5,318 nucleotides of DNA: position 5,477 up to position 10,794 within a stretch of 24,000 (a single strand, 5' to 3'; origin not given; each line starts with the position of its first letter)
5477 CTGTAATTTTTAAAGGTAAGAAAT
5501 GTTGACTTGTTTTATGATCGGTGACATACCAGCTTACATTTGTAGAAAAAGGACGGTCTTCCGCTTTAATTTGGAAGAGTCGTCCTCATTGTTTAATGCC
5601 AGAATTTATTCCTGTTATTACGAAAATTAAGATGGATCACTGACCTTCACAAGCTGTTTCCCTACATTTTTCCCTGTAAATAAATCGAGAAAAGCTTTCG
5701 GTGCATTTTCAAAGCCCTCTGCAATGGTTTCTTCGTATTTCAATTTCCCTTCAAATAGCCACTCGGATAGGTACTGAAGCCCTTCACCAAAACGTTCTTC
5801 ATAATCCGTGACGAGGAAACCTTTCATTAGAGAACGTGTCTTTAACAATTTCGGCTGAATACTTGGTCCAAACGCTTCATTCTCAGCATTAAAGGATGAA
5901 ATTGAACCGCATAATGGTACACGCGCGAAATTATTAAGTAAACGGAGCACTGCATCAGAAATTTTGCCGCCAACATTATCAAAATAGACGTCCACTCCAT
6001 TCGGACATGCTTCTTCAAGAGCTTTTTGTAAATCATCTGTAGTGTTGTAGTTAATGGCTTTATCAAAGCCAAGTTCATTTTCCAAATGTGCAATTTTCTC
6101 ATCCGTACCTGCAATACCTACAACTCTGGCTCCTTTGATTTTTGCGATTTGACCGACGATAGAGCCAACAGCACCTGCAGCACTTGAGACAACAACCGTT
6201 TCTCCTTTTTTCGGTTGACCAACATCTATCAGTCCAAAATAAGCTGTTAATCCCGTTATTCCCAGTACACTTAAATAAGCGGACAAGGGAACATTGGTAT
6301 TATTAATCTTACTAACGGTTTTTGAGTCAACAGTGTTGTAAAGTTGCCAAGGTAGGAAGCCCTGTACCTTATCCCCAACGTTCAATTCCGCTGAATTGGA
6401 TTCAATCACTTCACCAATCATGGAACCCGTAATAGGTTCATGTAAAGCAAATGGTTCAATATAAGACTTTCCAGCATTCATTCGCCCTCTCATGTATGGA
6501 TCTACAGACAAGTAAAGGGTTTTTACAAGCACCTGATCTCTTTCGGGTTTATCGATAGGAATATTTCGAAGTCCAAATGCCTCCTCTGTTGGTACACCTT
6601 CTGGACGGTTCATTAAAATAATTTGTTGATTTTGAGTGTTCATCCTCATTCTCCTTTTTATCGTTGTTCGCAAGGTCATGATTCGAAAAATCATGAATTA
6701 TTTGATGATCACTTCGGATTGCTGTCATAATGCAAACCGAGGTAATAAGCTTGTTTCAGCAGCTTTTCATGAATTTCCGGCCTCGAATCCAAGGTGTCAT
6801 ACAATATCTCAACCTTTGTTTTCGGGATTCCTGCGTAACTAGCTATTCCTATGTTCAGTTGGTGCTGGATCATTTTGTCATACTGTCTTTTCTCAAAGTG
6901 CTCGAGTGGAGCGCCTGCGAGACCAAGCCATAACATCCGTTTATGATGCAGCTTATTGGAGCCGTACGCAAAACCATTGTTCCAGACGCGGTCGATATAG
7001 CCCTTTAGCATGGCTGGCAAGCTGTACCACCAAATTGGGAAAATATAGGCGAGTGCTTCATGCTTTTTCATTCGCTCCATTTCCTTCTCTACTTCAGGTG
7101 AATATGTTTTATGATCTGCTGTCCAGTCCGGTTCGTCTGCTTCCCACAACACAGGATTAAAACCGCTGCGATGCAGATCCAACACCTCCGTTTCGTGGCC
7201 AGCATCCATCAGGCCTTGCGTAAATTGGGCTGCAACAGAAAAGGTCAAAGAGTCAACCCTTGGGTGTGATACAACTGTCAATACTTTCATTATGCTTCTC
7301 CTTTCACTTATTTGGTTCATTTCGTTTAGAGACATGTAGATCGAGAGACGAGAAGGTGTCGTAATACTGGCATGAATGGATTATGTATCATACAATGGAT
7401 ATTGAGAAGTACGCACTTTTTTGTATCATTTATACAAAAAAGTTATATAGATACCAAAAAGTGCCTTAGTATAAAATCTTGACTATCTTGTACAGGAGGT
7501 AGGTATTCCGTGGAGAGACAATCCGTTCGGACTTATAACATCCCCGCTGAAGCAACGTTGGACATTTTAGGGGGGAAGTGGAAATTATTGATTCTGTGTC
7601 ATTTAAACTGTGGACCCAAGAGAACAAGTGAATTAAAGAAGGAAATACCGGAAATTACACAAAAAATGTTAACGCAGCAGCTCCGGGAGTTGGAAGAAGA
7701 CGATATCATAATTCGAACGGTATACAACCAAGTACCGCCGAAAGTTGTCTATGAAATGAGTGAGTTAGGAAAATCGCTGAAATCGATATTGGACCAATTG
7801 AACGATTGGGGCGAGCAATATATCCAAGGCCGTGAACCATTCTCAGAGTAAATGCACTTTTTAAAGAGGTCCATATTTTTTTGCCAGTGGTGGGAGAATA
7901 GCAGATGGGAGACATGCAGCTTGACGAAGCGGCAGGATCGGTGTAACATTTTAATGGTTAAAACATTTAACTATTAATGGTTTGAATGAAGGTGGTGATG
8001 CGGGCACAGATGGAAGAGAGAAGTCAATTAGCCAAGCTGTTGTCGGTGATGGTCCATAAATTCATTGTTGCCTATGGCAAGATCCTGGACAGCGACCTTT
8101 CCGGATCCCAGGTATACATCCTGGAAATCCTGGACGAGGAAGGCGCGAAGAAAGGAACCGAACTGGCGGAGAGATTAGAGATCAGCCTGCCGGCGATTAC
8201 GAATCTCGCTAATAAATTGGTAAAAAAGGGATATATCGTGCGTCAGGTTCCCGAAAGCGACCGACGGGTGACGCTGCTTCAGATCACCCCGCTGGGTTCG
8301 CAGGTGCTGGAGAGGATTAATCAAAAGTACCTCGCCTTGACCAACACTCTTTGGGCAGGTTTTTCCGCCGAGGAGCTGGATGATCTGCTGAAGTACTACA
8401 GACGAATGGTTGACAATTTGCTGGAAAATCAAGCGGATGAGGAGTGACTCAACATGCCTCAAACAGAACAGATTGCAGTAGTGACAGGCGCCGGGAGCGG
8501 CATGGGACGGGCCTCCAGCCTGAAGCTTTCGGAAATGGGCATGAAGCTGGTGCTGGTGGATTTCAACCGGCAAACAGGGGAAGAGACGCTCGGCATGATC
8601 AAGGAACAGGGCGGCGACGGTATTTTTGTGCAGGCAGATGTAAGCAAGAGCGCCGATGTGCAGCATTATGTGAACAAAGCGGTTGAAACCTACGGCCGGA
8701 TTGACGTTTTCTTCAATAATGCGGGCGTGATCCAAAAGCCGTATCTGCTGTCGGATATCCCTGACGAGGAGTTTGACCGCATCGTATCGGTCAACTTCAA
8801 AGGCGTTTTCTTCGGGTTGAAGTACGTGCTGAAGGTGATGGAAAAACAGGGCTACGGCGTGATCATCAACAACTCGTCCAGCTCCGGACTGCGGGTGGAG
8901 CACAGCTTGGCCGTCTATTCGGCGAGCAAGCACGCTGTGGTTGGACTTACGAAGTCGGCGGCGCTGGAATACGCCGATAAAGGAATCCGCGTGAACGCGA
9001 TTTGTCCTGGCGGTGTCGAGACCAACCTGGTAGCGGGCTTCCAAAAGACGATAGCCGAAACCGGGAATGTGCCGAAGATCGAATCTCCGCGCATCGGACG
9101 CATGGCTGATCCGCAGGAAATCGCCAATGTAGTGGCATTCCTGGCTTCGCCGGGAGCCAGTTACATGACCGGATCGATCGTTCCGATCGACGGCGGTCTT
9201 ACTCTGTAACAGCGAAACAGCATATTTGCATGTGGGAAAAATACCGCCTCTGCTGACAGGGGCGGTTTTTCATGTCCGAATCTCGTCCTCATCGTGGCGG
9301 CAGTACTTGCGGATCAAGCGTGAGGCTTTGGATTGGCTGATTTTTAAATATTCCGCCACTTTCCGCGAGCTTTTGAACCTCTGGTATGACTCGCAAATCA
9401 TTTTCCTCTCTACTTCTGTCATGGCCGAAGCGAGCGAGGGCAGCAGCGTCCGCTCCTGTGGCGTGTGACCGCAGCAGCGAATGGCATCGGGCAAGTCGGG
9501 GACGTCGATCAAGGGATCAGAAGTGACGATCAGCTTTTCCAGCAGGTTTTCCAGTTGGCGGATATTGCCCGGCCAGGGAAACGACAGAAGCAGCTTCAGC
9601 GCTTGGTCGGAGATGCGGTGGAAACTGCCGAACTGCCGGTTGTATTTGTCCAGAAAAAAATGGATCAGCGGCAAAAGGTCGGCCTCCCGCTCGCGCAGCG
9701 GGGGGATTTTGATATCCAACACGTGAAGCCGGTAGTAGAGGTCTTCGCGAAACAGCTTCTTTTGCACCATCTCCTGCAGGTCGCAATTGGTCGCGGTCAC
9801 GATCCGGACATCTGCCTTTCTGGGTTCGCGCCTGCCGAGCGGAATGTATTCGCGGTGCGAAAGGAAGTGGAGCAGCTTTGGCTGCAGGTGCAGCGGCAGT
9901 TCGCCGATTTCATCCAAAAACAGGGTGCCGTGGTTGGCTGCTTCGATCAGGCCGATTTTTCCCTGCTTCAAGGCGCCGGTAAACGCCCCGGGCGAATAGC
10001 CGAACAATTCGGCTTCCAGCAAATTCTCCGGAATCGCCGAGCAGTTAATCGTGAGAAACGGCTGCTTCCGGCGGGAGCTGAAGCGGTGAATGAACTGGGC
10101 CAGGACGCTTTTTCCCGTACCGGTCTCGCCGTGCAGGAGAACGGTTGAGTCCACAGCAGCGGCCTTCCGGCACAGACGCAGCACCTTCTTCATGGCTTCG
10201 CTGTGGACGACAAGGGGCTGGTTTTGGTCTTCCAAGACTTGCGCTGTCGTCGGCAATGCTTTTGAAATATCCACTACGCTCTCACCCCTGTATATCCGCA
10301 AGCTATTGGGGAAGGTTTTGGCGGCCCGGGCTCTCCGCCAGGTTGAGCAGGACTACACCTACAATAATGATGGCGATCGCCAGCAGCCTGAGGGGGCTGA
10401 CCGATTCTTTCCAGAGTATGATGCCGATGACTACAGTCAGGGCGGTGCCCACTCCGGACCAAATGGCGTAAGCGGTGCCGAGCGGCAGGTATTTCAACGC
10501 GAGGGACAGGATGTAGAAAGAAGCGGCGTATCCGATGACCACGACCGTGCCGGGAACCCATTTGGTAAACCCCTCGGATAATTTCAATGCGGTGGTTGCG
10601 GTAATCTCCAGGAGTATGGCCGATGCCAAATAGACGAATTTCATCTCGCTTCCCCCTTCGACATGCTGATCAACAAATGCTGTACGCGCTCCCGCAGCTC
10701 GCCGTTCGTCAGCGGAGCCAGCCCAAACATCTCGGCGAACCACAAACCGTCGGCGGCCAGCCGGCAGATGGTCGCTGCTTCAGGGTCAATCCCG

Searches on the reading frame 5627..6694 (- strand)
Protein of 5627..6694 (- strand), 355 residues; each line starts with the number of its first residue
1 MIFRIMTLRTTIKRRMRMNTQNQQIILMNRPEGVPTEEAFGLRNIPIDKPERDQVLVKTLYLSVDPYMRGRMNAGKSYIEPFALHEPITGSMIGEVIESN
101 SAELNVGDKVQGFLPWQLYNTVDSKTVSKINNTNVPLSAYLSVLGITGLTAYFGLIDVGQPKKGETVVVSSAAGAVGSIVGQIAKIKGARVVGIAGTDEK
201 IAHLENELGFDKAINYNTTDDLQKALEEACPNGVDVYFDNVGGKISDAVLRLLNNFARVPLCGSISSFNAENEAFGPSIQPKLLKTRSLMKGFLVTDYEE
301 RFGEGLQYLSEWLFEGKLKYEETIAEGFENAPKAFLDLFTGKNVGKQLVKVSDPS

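Call 74: search_protein_families(library=pfam, proteins=[window:5627-6694:-], max_evalue=0.0001)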
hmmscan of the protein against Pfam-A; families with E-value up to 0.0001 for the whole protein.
window:5627-6694:- (355 aa): 3 families
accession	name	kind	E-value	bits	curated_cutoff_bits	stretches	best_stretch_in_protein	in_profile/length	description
PF16884.10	ADH_N_2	-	8.6e-35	119.4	31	1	24-130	2-108/108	N-terminal domain of oxidoreductase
PF00107.32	ADH_zinc_N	-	7.8e-22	78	31.8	1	175-307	1-125/129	Zinc-binding dehydrogenase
PF13602.12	ADH_zinc_N_2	-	8.4e-13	49.8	27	1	208-347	1-132/134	Zinc-binding dehydrogenase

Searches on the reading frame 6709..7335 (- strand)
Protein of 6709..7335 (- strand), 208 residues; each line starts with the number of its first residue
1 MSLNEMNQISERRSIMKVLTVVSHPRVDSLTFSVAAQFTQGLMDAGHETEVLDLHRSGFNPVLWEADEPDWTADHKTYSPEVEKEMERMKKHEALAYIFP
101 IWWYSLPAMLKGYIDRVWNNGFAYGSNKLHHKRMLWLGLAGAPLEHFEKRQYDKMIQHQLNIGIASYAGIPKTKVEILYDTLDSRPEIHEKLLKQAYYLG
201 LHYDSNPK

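Call 74: search_protein_families(library=pfam, proteins=[window:6709-7335:-], max_evalue=0.0001)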
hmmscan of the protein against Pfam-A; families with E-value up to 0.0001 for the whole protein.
window:6709-7335:- (208 aa): 3 families
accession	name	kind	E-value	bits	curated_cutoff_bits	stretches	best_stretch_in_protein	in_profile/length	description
PF02525.22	Flavodoxin_2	-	1e-38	133.5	27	1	16-192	1-186/198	Flavodoxin-like fold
PF03358.20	FMN_red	-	2.6e-14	53.5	24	1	16-141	1-116/152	NADPH-dependent FMN reductase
PF12682.12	Flavodoxin_4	-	8.8e-05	22.5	24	0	76-116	58-98/155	Flavodoxin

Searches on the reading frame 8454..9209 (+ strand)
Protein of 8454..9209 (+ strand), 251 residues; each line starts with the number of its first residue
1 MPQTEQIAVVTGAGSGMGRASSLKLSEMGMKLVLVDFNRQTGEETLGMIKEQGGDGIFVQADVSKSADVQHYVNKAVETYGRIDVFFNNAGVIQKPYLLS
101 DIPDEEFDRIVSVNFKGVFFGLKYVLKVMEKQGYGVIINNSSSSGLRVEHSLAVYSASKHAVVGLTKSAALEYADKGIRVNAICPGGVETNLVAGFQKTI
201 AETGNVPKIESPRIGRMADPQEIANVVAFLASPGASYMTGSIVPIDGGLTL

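Call 74: search_protein_families(library=pfam, proteins=[window:8454-9209:+], max_evalue=0.0001)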
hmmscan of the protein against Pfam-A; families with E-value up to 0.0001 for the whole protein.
window:8454-9209:+ (251 aa): 3 families
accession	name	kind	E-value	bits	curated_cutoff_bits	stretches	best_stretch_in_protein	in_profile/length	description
PF13561.12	adh_short_C2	-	2.5e-62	211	27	1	12-250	1-236/236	Enoyl-(Acyl carrier protein) reductase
PF00106.31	adh_short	-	2.6e-56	190.6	26.6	1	6-197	1-191/195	short chain dehydrogenase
PF08659.16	KR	-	2.2e-09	37.9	22.6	1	9-162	4-156/180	KR domain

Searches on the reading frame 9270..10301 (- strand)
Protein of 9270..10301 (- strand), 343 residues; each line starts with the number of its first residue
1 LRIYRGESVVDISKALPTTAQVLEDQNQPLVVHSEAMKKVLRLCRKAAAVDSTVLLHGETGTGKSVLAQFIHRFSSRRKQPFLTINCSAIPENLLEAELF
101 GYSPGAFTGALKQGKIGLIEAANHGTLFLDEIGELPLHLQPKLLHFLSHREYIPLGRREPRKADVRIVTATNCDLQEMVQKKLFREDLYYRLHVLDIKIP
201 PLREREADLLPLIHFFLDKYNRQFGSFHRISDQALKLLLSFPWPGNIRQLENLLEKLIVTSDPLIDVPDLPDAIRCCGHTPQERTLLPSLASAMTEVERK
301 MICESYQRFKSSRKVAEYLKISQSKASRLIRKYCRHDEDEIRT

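Call 4: search_protein_families(library=ncbifam, proteins=[window:9270-10301:-], max_evalue=0.00001)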
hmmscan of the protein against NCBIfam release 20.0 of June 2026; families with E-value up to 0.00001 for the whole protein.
window:9270-10301:- (343 aa): 26 families (the best 25 are shown)
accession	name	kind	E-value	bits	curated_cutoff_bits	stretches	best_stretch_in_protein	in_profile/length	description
NF041552.1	TF_PrdR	equivalog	3.5e-92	309.6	795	1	22-325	261-568/577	sigma-54 dependent transcriptional regulator PrdR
TIGR02915.1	PEP_resp_reg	equivalog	6.5e-86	288.9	502.6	1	26-333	137-442/445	PEP-CTERM-box response regulator transcription factor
TIGR01817.1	nifA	equivalog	4.3e-85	286.5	528.85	1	21-267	189-435/534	nif-specific transcriptional activator NifA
TIGR02329.1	propionate_PrpR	equivalog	3e-82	276.9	499.2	1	28-328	212-522/526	propionate catabolism operon regulatory protein PrpR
NF008469.0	PRK11361.1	equivalog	2.1e-78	264.1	714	1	27-323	142-444/461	acetoacetate metabolism transcriptional regulator AtoC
NF038308.1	RNA_repair_RtcR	equivalog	5.6e-78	263.1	650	1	27-310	179-472/530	RNA repair transcriptional activator RtcR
NF003451.0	PRK05022.1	equivalog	1.9e-77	261.1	476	1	23-261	185-423/512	nitric oxide reductase transcriptional regulator NorR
TIGR01818.1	ntrC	equivalog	3.3e-77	260.2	558.6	1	20-276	126-383/463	nitrogen regulation protein NR(I)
NF011953.0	PRK15424.1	equivalog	2.4e-76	257.5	703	1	25-332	216-533/538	propionate catabolism operon regulatory protein PrpR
NF050807.1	TransRegFlbDCaul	equivalog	2.7e-75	254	750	1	23-274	113-367/454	sigma-54-dependent transcriptional regulator FlbD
NF008085.0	PRK10820.1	equivalog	1.3e-74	251.7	576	1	12-334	188-511/520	transcriptional regulator TyrR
NF011695.0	PRK15115.1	equivalog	3.2e-71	240.4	763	1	12-310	118-412/445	two-component system response regulator GlrR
NF049963.1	RespRegFlgRCampy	domain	3.2e-70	237.2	750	1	24-262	130-368/429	fla regulon two-component system response regulator FlgR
NF041946.1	LuxO_transreg_Vib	equivalog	1.2e-69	235.3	800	1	24-280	129-386/463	quorum-sensing sigma-54 dependent transcriptional regulator LuxO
NF011958.0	PRK15429.1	equivalog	3.6e-69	234.1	830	1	8-279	359-630/692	formate hydrogenlyase transcriptional activator FlhA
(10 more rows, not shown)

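Call 5: search_protein_families(library=pfam, proteins=[window:9270-10301:-], max_evalue=0.0001)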
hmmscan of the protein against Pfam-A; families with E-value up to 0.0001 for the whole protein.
window:9270-10301:- (343 aa): 8 families
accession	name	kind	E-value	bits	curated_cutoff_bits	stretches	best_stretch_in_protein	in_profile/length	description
PF00158.32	Sigma54_activat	-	6.8e-67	224.8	20.2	1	31-197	2-167/168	Sigma-54 interaction domain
PF25601.1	AAA_lid_14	-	5e-20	71.6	27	1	203-275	1-75/87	AAA+ ATPase lid domain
PF14532.12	Sigma54_activ_2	-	4.2e-19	69.6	25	1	34-202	4-138/138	Sigma-54 interaction domain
PF07728.20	AAA_5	-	1.1e-08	35.6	22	1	54-172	2-122/139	AAA domain (dynein-related subfamily)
PF18024.7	HTH_50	-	1e-06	28.8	27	1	293-333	7-47/50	Helix-turn-helix domain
PF01078.27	Mg_chelatase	-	4.7e-06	26.6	20.3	0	45-145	16-128/207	Magnesium chelatase, subunit ChlI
PF00004.35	AAA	-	1.2e-05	26.1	21.2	1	54-181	1-116/131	ATPase family associated with various cellular activities (AAA)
PF13191.12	AAA_16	-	1.4e-05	26.1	32.6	1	35-95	7-64/167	AAA ATPase domain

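Call 41: search_solved_structures(query=window:9270-10301:-, max_evalue=1e-40)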
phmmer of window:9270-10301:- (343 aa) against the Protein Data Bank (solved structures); distinct sequences matched with E-value up to 1e-40: 35.
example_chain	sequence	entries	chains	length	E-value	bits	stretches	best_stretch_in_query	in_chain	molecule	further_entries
9qq6_C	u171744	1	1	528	1.3e-67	231.7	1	30-284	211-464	Nif-specific regulatory protein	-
1ny6_A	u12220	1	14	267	6e-67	229.5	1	28-263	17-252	transcriptional regulator (NtrC family)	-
4ly6_A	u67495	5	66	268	6.1e-67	229.5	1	28-263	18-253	Transcriptional regulator (NtrC family)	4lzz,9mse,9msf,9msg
1ny5_A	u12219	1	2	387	1.8e-66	228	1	28-263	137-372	transcriptional regulator (NtrC family)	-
4l4u_A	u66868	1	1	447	2.2e-66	227.7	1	28-276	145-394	Transcriptional regulator (NtrC family)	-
3m0e_A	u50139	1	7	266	4.1e-66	226.8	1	28-263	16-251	Transcriptional regulator (NtrC family)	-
6jdi_A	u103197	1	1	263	8.9e-62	212.5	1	30-275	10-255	Nitrogen assimilation regulatory protein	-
5ep0_A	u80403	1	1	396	2e-61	211.4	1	26-265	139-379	Putative repressor protein luxO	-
5exx_A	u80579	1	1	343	3.4e-61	210.6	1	29-279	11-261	Transcriptional regulator FleQ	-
5ep2_A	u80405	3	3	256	3.5e-61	210.6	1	33-265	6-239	Putative repressor protein luxO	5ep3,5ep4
5ep1_A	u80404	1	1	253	3.7e-61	210.5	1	33-264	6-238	Putative repressor protein luxO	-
6j7e_A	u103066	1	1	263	4.5e-61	210.2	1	30-275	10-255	Nitrogen assimilation regulatory protein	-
7ejw_C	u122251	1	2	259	5.5e-61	209.9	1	30-275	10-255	Transcriptional regulator FleQ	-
5exp_A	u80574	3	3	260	5.7e-61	209.9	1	29-275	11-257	Transcriptional regulator FleQ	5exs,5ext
8p53_C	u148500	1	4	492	8e-61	209.4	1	29-278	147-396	Transcriptional regulator FleQ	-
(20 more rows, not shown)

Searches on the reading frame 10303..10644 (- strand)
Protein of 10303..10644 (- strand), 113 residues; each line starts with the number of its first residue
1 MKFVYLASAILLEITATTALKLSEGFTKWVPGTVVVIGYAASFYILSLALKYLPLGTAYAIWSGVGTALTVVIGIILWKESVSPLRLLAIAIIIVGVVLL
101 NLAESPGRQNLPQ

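Call 28: search_protein_families(library=ncbifam, proteins=[window:10303-10644:-], max_evalue=0.00001)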
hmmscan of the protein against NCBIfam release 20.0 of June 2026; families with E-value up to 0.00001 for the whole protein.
window:10303-10644:- (113 aa): 21 families
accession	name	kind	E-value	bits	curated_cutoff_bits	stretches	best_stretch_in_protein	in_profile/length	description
NF051482.1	EbrB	exception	8.9e-31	106.7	160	1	3-102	4-103/105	SMR family multidrug efflux transporter EbrB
NF033469.1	SMR_qac_bcrB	exception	4.7e-29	101.1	205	1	3-103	4-104/105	quaternary ammonium compound efflux SMR transporter BcrB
NF051481.1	EbrA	exception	1.6e-28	99.1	160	1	3-102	5-104/104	SMR family multidrug efflux transporter EbrA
NF033470.1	SMR_qac_bcrC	exception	3.6e-28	98.3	225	1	3-102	4-103/114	quaternary ammonium compound efflux SMR transporter BcrC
NF033137.0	SMR_qac_int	equivalog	4e-28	98.1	188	1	2-103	2-103/109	Qac family quaternary ammonium compound efflux SMR transporter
NF000278.1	SMR_qac_G2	exception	2.7e-26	92.1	220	1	3-103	4-104/110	quaternary ammonium compound efflux SMR transporter QacG2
NF000384.1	QacCGHJ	equivalog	4.2e-26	91.3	160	1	1-102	1-102/107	QacCGHJ group quaternary ammonium compound efflux SMR transporter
NF012170.0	qac_SMR_J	exception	2.7e-25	88.7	210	1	1-103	1-103/107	quaternary ammonium compound efflux SMR transporter QacJ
NF033136.1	SMR_qac_K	exception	1.8e-24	86.5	205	1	3-103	4-104/110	quaternary ammonium compound efflux SMR transporter QacK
NF000277.1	qac_SMR_G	exception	3.5e-24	85.2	200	1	1-102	1-102/107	quaternary ammonium compound efflux SMR transporter QacG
NF000148.1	SMR_qac_pB8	exception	1.6e-23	83.4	200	1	3-104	4-105/110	Qac-pB8 family quaternary ammonium compound efflux SMR transporter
NF000067.2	SMR_qac_FL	exception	2.6e-23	82.6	205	1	3-102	4-103/110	quaternary ammonium compound efflux SMR transporter QacL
NF000023.1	qac_SMR_C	exception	6e-23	81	200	1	1-102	1-102/107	quaternary ammonium compound efflux SMR transporter QacC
NF000276.2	SMR_qac_E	exception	3.9e-21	75.3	185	1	3-100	3-100/101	quaternary ammonium compound efflux SMR transporter QacE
NF007087.1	PRK09541.1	subfamily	1e-20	74.3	162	1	3-103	4-104/110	EmrE family multidrug efflux SMR transporter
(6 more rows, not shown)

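Call 74: search_protein_families(library=pfam, proteins=[window:10303-10644:-], max_evalue=0.0001)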
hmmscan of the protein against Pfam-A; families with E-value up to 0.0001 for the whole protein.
window:10303-10644:- (113 aa): 1 family
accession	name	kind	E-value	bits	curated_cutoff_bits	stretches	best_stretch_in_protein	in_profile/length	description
PF00893.25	Multi_Drug_Res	-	6.8e-30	103.9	23.7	1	1-93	1-93/93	Small Multidrug Resistance protein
